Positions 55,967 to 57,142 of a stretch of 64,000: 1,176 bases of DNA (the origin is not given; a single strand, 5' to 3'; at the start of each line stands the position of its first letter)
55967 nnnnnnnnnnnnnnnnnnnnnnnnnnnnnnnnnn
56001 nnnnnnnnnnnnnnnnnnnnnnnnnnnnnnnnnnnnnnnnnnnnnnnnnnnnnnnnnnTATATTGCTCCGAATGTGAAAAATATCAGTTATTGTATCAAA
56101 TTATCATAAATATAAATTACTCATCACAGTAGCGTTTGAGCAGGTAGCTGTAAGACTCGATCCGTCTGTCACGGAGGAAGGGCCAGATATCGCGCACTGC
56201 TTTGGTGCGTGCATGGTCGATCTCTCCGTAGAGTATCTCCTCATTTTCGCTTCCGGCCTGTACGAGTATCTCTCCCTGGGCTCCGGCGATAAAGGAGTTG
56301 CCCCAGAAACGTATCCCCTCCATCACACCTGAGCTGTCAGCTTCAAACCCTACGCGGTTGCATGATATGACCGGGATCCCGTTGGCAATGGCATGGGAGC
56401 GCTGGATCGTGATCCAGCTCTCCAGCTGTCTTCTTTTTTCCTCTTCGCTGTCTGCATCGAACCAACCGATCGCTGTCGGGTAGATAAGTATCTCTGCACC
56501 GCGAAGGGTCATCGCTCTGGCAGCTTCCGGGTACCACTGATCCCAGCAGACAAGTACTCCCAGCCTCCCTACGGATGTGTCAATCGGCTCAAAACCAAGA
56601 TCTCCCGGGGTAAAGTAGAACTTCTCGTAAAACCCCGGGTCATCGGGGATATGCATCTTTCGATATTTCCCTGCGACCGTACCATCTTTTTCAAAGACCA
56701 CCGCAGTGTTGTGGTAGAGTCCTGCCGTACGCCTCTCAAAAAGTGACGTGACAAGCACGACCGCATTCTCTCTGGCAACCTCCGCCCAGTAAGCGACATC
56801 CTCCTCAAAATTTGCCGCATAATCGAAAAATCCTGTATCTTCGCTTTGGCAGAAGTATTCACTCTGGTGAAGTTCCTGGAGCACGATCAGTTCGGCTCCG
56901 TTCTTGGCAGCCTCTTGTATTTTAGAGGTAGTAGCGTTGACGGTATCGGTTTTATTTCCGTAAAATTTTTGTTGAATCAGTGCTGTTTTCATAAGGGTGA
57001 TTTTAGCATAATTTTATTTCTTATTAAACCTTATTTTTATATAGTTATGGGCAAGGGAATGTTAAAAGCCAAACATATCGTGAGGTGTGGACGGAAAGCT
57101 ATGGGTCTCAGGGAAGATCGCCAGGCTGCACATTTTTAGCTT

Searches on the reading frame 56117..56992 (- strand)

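Call 5: search_protein_families(library=pfam, proteins=[window:56117-56992:-])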
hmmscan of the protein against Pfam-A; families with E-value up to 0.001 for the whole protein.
window:56117-56992:- (291 aa): 1 family
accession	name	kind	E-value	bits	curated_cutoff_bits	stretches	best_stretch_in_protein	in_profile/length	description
PF00795.27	CN_hydrolase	-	4.7e-60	203.5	23.2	1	3-267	2-255/256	Carbon-nitrogen hydrolase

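Call 54: search_protein_families(library=ncbifam, proteins=[window:56117-56992:-])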
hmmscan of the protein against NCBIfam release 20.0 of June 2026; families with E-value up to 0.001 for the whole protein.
window:56117-56992:- (291 aa): 11 families
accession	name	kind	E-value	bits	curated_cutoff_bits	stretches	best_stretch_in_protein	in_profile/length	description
TIGR03381.1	agmatine_aguB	equivalog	9.3e-86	287.6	410.25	1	2-283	2-278/279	N-carbamoylputrescine amidase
NF040852.1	nitrile_Arch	equivalog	1.7e-36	125.7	500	1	21-282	22-261/262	nitrilase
NF010588.0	PRK13981.1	equivalog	2.9e-21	75.5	479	1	11-264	16-250/546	NAD+ synthase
NF033621.1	de_GSH_amidase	exception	4.5e-20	72.1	355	1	14-279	13-256/260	deaminated glutathione amidase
NF009803.0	PRK13287.1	equivalog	7.9e-19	67.6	406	1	28-270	48-269/333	formamidase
TIGR00546.1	lnt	equivalog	5.3e-16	58.8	132.9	2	134-215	308-384/395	apolipoprotein N-acyltransferase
TIGR04048.1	nitrile_sll0784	equivalog_domain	9.9e-15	54.3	502.6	1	13-168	16-178/301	Nit6803 family nitrilase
NF043013.1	DeGluthAmidYersProt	equivalog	1.7e-12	47.1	500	1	73-279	73-271/278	deaminated glutathione amidase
NF009802.0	PRK13286.1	equivalog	1.8e-11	43.6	427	1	31-267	50-267/345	aliphatic amidase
NF007757.0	PRK10438.1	equivalog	7.6e-08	31.9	249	1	25-275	27-249/256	amidohydrolase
NF002730.0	PRK02628.1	equivalog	1.4e-05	23.4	473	1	17-131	30-141/677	NAD(+) synthase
